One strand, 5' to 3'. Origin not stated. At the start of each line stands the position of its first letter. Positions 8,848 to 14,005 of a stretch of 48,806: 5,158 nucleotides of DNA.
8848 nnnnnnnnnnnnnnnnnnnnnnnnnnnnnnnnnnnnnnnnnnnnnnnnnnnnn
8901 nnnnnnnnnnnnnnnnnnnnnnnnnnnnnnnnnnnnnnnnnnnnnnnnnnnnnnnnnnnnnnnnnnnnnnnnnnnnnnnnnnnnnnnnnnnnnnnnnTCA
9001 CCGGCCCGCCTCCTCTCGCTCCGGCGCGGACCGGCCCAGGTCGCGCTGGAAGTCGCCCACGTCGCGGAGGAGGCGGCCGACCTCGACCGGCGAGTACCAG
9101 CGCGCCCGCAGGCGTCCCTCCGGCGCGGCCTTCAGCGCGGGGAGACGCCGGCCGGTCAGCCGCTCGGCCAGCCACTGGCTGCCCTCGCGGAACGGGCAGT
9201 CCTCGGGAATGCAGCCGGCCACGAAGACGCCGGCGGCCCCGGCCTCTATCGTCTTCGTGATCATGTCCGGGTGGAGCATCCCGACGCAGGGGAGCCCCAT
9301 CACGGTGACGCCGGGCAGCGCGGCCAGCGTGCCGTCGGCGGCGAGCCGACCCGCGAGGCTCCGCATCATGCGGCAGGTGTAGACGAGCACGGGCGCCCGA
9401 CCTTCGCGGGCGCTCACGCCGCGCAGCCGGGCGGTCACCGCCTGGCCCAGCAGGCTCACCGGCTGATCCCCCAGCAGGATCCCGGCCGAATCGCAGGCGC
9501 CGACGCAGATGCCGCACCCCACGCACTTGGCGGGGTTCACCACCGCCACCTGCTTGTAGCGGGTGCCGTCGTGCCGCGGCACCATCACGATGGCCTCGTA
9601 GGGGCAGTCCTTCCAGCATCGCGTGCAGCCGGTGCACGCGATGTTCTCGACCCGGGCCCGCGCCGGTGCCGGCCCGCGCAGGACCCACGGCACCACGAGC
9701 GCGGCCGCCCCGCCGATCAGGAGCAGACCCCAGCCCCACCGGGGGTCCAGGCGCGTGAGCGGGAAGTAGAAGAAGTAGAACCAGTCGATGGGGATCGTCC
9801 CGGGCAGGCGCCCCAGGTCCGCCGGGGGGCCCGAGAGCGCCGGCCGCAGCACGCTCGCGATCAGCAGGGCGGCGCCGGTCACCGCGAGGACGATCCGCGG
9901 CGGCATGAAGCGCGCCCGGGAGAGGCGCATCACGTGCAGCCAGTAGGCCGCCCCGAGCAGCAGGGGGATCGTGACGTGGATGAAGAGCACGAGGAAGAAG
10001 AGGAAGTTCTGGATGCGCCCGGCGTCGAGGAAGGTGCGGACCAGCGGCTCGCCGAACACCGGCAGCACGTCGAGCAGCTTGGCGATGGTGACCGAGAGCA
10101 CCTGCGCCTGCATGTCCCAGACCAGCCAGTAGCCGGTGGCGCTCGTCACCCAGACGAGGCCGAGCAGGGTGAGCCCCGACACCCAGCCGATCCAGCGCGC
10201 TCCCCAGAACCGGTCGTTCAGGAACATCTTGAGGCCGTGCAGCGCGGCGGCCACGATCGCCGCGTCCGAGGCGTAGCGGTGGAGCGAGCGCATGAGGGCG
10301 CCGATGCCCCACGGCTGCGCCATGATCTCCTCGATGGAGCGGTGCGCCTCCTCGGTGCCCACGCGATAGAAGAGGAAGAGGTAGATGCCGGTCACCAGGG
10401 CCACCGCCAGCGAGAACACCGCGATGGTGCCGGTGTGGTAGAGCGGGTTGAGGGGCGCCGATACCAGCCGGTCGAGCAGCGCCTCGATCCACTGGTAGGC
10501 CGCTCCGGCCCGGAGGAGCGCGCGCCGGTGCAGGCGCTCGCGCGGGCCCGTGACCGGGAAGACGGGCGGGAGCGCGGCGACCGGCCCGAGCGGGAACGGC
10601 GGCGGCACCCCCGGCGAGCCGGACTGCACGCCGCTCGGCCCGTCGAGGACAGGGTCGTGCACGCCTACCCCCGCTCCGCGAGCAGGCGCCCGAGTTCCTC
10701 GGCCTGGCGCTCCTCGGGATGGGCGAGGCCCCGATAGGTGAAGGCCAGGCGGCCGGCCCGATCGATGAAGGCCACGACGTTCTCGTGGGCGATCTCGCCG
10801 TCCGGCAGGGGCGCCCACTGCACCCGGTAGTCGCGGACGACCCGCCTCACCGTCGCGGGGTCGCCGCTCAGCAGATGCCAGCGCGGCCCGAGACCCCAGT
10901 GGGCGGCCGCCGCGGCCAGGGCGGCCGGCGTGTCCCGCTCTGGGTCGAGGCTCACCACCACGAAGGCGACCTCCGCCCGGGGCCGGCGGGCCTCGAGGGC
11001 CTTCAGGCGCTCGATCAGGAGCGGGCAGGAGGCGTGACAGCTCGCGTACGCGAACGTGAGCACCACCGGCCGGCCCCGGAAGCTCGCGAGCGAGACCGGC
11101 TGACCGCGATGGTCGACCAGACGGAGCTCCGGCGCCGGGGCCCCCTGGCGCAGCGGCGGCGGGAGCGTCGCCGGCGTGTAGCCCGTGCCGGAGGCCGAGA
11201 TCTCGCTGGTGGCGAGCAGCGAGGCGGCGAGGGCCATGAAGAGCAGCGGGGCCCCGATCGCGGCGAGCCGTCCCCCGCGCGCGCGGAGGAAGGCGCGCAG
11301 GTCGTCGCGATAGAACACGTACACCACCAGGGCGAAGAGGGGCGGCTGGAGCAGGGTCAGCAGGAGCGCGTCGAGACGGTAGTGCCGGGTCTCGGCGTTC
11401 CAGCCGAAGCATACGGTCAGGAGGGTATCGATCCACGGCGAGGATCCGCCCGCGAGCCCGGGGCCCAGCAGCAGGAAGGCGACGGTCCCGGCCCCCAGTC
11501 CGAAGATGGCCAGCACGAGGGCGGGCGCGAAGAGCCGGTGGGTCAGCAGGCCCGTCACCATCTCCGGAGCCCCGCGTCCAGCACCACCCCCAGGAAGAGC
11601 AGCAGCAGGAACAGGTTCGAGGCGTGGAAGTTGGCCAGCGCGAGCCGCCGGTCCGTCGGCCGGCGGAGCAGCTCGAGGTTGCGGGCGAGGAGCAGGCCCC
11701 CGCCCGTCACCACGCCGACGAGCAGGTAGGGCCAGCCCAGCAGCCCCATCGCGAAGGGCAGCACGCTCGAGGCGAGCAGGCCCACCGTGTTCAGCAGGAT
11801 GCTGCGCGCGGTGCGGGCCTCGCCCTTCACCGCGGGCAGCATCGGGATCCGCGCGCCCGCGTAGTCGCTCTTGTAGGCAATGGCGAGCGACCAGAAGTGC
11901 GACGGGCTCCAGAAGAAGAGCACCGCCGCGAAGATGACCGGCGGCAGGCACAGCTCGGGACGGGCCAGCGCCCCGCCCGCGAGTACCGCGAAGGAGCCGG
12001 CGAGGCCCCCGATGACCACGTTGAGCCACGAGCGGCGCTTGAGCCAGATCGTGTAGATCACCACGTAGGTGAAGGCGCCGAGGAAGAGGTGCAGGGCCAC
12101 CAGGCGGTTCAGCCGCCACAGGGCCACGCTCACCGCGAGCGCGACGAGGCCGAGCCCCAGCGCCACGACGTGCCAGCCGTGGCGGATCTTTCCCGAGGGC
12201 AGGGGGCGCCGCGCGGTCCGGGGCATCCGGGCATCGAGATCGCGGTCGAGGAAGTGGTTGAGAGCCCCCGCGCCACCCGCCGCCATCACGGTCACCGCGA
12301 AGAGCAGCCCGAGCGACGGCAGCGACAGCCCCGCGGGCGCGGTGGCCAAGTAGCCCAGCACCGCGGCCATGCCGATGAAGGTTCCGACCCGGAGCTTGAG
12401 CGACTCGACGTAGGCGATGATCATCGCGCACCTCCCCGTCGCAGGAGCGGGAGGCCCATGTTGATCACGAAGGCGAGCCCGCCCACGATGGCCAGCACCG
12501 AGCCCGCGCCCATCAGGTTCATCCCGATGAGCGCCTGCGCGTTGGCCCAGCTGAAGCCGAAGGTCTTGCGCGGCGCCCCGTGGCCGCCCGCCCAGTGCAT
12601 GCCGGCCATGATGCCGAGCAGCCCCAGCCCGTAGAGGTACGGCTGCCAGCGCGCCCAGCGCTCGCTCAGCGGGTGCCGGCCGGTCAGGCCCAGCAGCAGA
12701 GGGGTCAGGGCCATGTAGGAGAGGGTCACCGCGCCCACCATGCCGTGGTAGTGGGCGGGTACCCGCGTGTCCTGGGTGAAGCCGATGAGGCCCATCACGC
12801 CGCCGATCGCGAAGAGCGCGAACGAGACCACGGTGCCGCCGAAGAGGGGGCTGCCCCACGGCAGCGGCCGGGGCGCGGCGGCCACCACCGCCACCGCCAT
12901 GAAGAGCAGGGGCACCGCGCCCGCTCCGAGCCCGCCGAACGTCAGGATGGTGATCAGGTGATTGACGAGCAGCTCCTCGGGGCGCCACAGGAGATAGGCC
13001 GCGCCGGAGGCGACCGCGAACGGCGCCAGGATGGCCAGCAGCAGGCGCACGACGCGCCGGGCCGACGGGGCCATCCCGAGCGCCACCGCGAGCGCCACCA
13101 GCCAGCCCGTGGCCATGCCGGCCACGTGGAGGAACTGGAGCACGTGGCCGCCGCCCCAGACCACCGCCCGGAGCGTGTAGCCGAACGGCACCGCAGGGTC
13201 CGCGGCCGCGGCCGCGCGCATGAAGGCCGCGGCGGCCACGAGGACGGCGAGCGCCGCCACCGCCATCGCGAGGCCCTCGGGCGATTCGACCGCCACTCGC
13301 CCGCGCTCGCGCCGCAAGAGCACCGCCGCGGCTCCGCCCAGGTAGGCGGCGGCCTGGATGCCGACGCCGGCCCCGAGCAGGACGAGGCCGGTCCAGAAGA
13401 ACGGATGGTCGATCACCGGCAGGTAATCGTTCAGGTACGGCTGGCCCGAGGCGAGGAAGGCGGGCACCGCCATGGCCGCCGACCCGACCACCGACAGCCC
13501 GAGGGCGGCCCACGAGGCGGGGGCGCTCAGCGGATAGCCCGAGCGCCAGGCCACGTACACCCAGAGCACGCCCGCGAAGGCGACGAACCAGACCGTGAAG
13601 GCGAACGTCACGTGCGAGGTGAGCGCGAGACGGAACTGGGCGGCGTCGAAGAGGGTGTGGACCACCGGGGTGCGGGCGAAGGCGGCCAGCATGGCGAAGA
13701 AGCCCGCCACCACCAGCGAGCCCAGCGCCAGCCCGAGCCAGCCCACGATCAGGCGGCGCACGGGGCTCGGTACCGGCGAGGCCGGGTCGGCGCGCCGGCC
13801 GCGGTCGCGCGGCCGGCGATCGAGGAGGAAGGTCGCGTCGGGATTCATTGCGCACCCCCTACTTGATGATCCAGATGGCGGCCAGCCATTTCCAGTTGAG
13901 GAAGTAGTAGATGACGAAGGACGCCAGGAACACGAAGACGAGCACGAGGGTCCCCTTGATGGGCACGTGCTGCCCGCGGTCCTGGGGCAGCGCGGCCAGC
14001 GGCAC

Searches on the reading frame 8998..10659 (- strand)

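Call 27: search_protein_families(library=ncbifam, proteins=[window:8998-10659:-], max_evalue=0.0001)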
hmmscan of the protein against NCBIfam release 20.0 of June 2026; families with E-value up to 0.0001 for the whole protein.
window:8998-10659:- (553 aa): 24 families
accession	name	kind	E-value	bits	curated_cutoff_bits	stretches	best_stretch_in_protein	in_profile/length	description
NF040969.1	cytb_ExtP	equivalog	1.9e-24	86.6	290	1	73-249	24-200/205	selenite/tellurite reduction operon b-type cytochrome ExtP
NF040770.1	hetero_SS_HdrA2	exception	9.1e-23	80.3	1100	1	332-545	569-772/777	CoB-CoM heterodisulfide reductase HdrA2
NF002990.0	PRK03735.1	subfamily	7.5e-18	65.1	325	1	73-216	41-182/223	cytochrome b6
NF041076.1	cyt_b_SoxC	equivalog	1e-09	37.9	740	1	76-255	30-204/542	proton pump complex cytochrome B SoxC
NF041891.1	hdrA_Methbact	equivalog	2.2e-08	32.8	1300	1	332-492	564-712/762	ferredoxin:CoB-CoM heterodisulfide reductase subunit HdrA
TIGR01971.1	NuoI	subfamily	2.3e-08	33.6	113.05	1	339-398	41-102/121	NADH-quinone oxidoreductase, chain I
TIGR01944.1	rnfB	subfamily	9.9e-07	28.5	68.7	1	334-395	107-161/190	RnfABCDGE type electron transport complex subunit B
TIGR02700.1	flavo_MJ0208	hypoth_equivalog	1.7e-06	27.5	251.35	1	337-403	145-202/234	dihydromethanopterin reductase (acceptor)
TIGR03048.1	PS_I_psaC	equivalog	2.6e-06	27.6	130.65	1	341-390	9-58/80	photosystem I iron-sulfur center protein PsaC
NF007204.0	PRK09625.1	equivalog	7.5e-06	26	125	1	341-390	60-102/133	pyruvate flavodoxin oxidoreductase subunit delta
NF042909.1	FMH_DH_FwdF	exception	1e-05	24.8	375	1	338-394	255-311/336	tungsten-dependent formylmethanofuran dehydrogenase subunit FwdF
NF007205.0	PRK09626.1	equivalog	1.2e-05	25.2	93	1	336-398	13-75/105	2-oxoglutarate-acceptor oxidoreductase subunit OorD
NF040864.1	HgcB_ferredoxin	equivalog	1.4e-05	24.9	99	1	338-394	12-61/93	mercury methylation ferredoxin HgcB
NF006221.0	PRK08348.1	subfamily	1.6e-05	24.6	124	1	340-396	44-94/136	NADH-plastoquinone oxidoreductase subunit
NF005503.0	PRK07118.1-2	equivalog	1.6e-05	24.3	252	1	339-392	137-182/292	RnfABCDGE type electron transport complex subunit B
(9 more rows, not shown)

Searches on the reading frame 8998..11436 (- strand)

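Call 9: search_protein_families(library=pfam, proteins=[window:8998-11436:-], max_evalue=0.01)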
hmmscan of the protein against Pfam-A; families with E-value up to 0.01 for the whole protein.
window:8998-11436:- (812 aa): 14 families
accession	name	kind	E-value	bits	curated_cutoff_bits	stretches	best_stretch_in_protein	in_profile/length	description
PF00033.24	Cytochrome_B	-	2.1e-19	70.5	27.2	1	322-506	3-186/189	Cytochrome b/b6/petB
PF02662.21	FlpD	-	2.6e-14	53.7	22.3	1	683-799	1-118/123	Methyl-viologen-reducing hydrogenase, delta subunit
PF13631.11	Cytochrom_B_N_2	-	2.1e-11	44.5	27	1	394-513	4-124/169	Cytochrome b(N-terminal)/b6/petB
PF12838.12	Fer4_7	-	2e-08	35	27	1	601-649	2-49/52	4Fe-4S dicluster domain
PF13187.11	Fer4_9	-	1.1e-07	32.2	27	1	600-650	1-49/52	4Fe-4S dicluster domain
PF00037.32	Fer4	-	7.7e-07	29.1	21.1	1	632-648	2-18/24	4Fe-4S binding domain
PF12837.12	Fer4_6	-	2.3e-06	27.7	25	1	630-649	1-20/24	4Fe-4S binding domain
PF14697.11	Fer4_21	-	1.1e-05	25.9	35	1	594-648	1-51/59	4Fe-4S dicluster domain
PF11146.13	DUF2905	-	3.5e-05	24.4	22.2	1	517-561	4-48/64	Protein of unknown function (DUF2905)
PF13237.11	Fer4_10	-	6.2e-05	23.3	25.5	1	596-648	4-52/53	4Fe-4S dicluster domain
PF25160.1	LdpA_Fe-S-bd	-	0.0013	18.9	27.6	0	594-619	21-46/49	LdpA Fe-S cluster-binding domain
PF12797.12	Fer4_2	-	0.0022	18.3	24.5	1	632-648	4-20/22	4Fe-4S binding domain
PF17179.9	Fer4_22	-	0.0051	18.1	27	0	593-613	73-93/95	4Fe-4S dicluster domain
PF13183.11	Fer4_8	-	0.0055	17.7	27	0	637-661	4-18/68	4Fe-4S dicluster domain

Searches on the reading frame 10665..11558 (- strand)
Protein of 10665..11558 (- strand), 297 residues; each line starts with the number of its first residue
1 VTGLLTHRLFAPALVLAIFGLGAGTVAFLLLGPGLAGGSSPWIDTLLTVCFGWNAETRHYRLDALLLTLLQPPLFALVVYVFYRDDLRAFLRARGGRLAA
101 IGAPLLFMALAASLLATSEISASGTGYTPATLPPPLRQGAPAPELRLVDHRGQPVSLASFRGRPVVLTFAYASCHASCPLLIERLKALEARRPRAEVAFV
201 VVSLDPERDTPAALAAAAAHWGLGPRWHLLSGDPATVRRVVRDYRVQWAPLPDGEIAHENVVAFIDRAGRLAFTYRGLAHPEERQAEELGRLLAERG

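Call 27: search_protein_families(library=ncbifam, proteins=[window:10665-11555:-], max_evalue=0.0001)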
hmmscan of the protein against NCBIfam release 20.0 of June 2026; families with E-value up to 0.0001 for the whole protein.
window:10665-11555:- (296 aa): 1 family
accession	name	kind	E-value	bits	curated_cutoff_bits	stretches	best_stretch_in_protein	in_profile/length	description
NF041054.1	WAxxUGC_long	equivalog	8.2e-05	22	300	0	136-206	79-147/354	ResA-like WAxxUGC motif-containing protein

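Call 39: search_protein_families(library=pfam, proteins=[window:10665-11558:-], max_evalue=0.001)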
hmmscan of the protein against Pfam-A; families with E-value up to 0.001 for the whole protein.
window:10665-11558:- (297 aa): 3 families
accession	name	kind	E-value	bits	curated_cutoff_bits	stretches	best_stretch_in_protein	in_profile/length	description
PF02630.20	SCO1-SenC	-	1.3e-21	77.4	22.8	1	146-270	5-133/134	SCO1/SenC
PF08534.16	Redoxin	-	3.2e-07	30.7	26.6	1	138-287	2-145/148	Redoxin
PF00578.27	AhpC-TSA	-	5.6e-07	30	26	1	139-270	2-120/124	AhpC/TSA family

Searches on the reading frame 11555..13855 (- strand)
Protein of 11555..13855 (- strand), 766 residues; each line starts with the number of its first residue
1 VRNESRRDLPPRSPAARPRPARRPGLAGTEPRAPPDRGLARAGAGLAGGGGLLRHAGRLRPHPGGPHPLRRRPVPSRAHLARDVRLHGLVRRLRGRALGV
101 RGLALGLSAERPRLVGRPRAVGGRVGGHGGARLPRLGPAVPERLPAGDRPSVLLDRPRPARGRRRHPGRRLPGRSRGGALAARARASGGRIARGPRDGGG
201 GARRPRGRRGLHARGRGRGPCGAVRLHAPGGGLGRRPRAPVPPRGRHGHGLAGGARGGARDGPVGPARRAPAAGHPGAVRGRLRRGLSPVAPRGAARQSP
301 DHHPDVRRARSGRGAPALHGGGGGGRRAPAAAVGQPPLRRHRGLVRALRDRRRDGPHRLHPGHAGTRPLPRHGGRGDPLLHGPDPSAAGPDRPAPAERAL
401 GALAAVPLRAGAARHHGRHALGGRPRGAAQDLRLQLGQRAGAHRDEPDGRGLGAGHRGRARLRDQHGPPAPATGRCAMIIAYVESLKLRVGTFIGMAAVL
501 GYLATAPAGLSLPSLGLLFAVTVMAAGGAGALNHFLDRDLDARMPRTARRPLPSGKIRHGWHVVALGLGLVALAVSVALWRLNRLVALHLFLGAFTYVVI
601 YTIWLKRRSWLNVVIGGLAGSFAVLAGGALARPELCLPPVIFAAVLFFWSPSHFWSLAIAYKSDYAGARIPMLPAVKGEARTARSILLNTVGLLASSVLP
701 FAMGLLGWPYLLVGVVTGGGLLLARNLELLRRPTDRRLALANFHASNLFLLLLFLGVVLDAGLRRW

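Call 10: search_protein_families(library=pfam, proteins=[window:11555-13855:-], max_evalue=0.01)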
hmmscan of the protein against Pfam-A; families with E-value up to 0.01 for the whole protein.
window:11555-13855:- (766 aa): 1 family
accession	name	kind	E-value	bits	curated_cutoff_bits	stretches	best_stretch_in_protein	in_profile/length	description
PF01040.23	UbiA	-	5e-48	164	34.2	1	497-745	4-248/250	UbiA prenyltransferase family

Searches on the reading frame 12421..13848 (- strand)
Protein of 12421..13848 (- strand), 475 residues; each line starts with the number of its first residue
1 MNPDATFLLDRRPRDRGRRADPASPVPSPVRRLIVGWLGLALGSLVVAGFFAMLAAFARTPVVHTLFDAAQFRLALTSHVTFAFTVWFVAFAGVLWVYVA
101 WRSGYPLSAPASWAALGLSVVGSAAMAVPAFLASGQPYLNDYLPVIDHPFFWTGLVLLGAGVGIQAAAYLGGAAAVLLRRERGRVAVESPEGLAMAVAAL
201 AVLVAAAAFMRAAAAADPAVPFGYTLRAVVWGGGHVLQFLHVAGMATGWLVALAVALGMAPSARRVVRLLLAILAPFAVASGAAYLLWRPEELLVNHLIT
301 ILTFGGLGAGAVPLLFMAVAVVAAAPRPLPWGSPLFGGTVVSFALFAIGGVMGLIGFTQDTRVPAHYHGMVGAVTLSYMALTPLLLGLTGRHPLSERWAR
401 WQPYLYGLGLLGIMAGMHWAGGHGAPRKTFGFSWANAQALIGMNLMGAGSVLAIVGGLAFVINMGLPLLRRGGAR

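Call 9: search_protein_families(library=pfam, proteins=[window:12421-13848:-], max_evalue=0.01)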
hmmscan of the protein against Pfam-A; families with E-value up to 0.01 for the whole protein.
window:12421-13848:- (475 aa): 1 family
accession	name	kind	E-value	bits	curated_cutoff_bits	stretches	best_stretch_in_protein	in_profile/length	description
PF00115.25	COX1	-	9.5e-11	41.6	34.8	1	35-446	4-429/436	Cytochrome C and Quinol oxidase polypeptide I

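Call 27: search_protein_families(library=ncbifam, proteins=[window:12421-13845:-], max_evalue=0.0001)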
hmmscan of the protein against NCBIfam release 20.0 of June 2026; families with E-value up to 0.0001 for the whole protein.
window:12421-13845:- (474 aa): 0 families
